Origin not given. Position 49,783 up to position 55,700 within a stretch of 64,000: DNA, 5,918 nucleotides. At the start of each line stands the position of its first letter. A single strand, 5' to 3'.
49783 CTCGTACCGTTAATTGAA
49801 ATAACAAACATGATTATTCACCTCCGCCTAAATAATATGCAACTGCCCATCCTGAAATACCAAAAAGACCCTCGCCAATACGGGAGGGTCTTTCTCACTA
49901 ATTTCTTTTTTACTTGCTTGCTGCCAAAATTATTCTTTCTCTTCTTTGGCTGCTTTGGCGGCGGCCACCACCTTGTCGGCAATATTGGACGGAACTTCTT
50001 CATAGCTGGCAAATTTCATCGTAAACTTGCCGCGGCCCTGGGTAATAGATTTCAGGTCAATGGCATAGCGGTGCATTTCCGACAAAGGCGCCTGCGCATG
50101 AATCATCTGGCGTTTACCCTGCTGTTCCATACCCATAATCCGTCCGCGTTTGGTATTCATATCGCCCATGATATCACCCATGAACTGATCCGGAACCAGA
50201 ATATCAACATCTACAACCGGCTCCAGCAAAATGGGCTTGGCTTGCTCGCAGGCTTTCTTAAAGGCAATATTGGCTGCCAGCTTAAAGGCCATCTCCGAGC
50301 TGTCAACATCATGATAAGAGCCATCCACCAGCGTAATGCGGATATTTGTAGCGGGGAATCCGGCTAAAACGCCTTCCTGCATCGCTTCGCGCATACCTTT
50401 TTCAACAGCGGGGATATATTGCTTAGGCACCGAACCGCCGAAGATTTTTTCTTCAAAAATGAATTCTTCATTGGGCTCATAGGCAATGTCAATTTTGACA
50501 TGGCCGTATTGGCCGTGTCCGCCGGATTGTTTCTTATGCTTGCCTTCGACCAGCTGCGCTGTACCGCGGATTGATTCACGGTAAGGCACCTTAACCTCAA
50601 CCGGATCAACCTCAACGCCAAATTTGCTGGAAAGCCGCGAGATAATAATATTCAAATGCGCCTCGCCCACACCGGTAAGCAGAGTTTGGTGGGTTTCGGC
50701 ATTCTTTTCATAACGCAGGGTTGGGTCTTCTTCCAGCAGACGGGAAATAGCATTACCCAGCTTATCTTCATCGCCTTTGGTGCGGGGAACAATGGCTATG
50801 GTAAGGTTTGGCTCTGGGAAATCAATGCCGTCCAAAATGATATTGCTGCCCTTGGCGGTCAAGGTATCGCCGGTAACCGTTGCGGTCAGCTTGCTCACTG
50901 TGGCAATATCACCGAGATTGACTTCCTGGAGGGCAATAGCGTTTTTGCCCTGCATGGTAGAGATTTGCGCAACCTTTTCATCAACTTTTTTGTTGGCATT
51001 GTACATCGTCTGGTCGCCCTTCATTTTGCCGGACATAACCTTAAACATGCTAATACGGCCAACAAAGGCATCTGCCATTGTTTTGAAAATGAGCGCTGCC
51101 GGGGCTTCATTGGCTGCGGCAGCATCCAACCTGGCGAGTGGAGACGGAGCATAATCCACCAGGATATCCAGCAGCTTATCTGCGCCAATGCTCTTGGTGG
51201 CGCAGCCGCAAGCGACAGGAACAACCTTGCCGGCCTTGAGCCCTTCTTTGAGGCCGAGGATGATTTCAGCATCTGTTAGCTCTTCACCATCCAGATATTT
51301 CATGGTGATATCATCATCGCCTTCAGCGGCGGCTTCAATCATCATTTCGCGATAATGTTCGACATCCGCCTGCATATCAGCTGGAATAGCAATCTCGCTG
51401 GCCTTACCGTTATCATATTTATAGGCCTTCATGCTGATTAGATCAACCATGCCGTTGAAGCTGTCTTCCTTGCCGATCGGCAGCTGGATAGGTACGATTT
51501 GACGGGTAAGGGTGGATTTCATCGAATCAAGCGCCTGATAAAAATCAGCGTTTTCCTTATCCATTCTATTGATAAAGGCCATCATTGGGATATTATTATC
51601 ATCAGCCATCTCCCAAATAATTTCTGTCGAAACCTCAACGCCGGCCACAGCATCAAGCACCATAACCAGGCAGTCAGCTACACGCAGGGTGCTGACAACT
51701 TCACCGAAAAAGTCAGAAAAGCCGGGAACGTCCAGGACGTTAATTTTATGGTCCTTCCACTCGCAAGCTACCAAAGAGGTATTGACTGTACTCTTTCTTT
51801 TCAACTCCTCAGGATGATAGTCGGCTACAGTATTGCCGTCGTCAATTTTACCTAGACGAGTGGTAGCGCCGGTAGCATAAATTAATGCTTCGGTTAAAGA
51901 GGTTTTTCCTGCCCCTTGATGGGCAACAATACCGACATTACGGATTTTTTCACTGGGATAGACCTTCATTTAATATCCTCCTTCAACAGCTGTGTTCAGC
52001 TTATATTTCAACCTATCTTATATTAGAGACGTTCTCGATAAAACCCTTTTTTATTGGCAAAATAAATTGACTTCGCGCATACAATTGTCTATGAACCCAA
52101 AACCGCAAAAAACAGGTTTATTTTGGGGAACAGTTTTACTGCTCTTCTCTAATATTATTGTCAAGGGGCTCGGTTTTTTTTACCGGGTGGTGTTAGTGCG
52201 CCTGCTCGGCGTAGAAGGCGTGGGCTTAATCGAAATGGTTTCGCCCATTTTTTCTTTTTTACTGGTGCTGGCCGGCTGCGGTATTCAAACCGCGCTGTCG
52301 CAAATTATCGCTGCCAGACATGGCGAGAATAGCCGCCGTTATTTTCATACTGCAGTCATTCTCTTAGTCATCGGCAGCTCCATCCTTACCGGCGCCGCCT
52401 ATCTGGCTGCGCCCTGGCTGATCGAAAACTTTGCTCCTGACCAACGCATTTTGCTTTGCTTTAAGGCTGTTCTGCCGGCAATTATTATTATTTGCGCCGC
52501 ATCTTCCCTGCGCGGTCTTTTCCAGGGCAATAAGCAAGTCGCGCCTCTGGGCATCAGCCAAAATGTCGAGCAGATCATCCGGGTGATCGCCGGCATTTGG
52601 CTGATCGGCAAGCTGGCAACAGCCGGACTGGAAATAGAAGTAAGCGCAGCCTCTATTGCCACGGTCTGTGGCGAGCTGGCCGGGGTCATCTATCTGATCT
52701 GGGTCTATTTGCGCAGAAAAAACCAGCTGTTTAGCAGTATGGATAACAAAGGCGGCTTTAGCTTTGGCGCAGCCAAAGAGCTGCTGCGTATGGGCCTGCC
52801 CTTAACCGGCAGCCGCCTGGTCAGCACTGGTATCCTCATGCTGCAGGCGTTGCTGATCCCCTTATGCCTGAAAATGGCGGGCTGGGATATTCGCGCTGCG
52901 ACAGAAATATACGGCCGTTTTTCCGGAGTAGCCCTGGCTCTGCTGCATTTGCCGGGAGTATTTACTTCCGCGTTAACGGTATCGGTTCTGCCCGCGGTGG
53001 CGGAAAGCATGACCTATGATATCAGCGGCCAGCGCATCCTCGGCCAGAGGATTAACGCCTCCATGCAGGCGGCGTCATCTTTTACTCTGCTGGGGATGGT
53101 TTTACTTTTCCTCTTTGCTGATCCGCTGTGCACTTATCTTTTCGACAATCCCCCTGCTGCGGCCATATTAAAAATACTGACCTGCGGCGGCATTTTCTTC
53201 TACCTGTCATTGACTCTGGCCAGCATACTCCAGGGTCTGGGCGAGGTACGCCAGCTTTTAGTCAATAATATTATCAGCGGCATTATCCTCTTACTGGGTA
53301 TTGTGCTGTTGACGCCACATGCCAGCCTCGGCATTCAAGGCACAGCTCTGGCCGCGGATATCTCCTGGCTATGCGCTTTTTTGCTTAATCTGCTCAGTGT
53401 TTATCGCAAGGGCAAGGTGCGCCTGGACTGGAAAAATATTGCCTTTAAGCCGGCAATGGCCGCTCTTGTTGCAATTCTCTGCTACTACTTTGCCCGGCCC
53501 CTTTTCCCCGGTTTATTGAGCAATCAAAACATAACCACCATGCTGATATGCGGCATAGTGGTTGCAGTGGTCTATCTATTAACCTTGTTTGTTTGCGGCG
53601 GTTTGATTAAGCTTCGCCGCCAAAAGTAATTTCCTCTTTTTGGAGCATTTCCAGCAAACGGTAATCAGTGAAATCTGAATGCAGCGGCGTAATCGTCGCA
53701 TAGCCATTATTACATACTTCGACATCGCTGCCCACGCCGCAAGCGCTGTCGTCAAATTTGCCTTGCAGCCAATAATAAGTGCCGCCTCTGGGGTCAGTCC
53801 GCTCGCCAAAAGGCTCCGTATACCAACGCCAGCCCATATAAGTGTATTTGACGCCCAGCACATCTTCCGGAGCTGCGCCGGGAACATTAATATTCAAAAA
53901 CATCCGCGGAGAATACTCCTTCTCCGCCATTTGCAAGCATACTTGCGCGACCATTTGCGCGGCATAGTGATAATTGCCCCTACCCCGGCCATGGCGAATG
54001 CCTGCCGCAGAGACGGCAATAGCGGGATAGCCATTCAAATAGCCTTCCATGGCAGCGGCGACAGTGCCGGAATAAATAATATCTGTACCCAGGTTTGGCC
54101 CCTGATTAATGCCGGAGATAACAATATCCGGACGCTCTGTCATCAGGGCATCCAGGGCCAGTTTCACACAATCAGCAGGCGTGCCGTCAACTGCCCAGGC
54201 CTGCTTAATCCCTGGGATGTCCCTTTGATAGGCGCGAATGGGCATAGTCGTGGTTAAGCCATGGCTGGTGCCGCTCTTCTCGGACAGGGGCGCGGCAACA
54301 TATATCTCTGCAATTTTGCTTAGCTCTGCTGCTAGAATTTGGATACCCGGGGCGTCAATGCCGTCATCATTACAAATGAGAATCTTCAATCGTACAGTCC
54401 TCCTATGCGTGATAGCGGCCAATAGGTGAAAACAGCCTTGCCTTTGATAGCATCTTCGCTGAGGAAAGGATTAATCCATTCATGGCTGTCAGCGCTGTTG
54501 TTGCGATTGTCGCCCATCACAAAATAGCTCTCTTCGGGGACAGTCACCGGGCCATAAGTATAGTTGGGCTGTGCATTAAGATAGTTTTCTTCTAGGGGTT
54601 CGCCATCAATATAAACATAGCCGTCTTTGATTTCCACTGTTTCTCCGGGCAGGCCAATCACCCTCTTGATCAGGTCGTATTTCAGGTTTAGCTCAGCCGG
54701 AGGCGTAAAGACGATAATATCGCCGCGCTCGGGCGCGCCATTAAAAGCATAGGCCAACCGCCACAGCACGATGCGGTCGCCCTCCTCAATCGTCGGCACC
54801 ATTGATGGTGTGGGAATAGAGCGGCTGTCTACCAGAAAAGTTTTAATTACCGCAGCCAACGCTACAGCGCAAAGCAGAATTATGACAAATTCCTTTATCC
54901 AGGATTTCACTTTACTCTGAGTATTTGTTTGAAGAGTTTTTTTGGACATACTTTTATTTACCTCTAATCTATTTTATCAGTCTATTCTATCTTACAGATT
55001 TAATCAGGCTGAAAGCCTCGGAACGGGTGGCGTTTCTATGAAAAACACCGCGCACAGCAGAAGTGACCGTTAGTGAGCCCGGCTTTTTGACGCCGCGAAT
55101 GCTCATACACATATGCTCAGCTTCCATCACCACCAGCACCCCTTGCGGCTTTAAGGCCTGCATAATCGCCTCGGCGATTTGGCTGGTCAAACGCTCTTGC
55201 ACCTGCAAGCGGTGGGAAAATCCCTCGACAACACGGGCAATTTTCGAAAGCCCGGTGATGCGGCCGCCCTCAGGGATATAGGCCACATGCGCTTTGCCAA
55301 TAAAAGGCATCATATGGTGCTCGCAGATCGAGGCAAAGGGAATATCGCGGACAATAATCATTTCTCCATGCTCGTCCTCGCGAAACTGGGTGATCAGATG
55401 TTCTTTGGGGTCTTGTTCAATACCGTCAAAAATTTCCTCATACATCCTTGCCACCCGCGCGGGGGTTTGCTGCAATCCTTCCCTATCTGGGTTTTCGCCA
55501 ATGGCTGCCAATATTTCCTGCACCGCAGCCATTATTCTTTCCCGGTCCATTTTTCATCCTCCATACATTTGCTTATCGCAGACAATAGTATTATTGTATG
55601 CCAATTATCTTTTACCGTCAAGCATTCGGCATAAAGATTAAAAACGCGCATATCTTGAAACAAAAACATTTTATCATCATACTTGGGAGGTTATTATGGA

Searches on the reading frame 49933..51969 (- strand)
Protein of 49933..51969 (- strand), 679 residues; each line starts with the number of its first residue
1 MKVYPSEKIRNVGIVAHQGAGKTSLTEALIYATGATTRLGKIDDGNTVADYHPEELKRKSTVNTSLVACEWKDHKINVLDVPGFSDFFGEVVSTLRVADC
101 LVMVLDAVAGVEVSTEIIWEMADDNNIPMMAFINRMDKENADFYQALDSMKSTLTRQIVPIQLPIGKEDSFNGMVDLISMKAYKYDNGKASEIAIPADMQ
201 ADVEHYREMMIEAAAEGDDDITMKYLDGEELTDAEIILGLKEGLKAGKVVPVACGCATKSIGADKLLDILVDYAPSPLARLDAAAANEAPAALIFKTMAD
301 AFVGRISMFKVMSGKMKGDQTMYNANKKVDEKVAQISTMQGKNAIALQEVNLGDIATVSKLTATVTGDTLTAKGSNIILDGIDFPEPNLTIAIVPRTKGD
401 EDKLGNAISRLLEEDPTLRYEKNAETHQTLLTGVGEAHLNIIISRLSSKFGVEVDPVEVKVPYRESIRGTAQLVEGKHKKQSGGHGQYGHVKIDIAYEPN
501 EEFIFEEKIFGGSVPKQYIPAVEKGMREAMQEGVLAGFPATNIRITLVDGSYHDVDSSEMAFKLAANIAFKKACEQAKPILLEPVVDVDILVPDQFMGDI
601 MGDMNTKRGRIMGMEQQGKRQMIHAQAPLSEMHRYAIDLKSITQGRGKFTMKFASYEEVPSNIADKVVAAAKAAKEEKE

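Call 48: search_protein_families(library=pfam, proteins=[window:49933-51969:-], max_evalue=0.00001)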
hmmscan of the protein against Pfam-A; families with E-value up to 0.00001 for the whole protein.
window:49933-51969:- (679 aa): 6 families
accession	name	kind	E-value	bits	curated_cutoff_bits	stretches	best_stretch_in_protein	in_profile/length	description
PF00009.33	GTP_EFTU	-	6.1e-43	147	26.5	1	7-276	1-188/188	Elongation factor Tu GTP binding domain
PF03764.24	EFG_IV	-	3.6e-42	143.4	24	1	460-578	2-121/121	Elongation factor G, domain IV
PF00679.30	EFG_C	-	3.6e-30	104.3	27.9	1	581-666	2-88/89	Elongation factor G C-terminus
PF14492.12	EFG_III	-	3e-28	98.1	27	1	384-455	1-72/75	Elongation Factor G, domain III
PF22042.2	EF-G_D2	-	4.2e-12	46.5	27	1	292-372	4-83/84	Elongation factor G domain 2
PF03144.31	GTP_EFTU_D2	-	4.8e-07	30.6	30.3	1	304-371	1-73/73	Elongation factor Tu domain 2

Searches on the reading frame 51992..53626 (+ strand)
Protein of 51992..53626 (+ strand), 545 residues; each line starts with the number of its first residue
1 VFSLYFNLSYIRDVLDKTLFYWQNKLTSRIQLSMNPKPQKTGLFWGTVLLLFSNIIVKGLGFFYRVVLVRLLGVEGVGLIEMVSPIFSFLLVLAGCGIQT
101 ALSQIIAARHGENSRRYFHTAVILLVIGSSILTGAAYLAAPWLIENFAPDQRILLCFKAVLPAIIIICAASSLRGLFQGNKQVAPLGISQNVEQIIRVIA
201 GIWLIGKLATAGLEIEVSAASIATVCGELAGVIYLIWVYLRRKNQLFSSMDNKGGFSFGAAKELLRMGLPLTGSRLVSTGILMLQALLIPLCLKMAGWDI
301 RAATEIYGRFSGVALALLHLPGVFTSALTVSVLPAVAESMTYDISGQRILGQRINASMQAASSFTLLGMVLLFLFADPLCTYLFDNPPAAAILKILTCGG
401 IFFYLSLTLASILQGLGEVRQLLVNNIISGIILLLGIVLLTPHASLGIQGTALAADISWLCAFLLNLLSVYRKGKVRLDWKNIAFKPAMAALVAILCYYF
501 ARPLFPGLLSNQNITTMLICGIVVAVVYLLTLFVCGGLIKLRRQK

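Call 48: search_protein_families(library=pfam, proteins=[window:51992-53626:+], max_evalue=0.00001)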
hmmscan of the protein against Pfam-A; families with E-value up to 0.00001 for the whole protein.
window:51992-53626:+ (545 aa): 3 families
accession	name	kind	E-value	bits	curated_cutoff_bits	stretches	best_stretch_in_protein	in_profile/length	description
PF01943.22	Polysacc_synt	-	1.7e-24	87.2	28.2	1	46-339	4-273/274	Polysaccharide biosynthesis protein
PF01554.23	MatE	-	3.9e-07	30.4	24.9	1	51-178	3-132/161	MatE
PF13440.11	Polysacc_synt_3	-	5.1e-07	29.7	23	1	67-295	1-208/293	Polysaccharide biosynthesis protein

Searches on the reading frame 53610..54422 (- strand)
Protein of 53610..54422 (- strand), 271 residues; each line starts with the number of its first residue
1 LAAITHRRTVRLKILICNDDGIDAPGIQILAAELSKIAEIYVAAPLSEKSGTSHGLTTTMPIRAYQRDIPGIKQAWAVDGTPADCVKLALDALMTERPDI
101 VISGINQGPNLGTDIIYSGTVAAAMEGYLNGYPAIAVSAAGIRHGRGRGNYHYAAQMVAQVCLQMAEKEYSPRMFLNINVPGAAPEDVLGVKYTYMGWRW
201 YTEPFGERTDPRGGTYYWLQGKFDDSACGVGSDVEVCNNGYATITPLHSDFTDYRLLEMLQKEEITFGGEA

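Call 48: search_protein_families(library=pfam, proteins=[window:53610-54422:-], max_evalue=0.00001)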
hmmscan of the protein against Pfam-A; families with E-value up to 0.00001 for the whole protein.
window:53610-54422:- (271 aa): 1 family
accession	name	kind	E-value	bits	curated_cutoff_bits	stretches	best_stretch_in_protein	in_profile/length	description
PF01975.23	SurE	-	2.9e-61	207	22.1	1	14-202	1-188/189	Survival protein SurE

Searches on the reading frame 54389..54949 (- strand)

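Call 48: search_protein_families(library=pfam, proteins=[window:54389-54949:-], max_evalue=0.00001)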
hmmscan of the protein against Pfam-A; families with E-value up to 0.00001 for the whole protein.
window:54389-54949:- (187 aa): 1 family
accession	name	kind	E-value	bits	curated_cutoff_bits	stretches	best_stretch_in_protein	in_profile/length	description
PF10502.14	Peptidase_S26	-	5.3e-46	157.1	22.9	1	19-177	2-168/168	Signal peptidase, peptidase S26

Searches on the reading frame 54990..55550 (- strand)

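Call 48: search_protein_families(library=pfam, proteins=[window:54990-55550:-], max_evalue=0.00001)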
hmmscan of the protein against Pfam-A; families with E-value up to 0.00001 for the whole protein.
window:54990-55550:- (187 aa): 1 family
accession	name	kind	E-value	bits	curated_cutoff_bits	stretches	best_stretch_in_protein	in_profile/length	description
PF01227.27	GTP_cyclohydroI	-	4.6e-77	257.9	27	1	7-183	2-178/179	GTP cyclohydrolase I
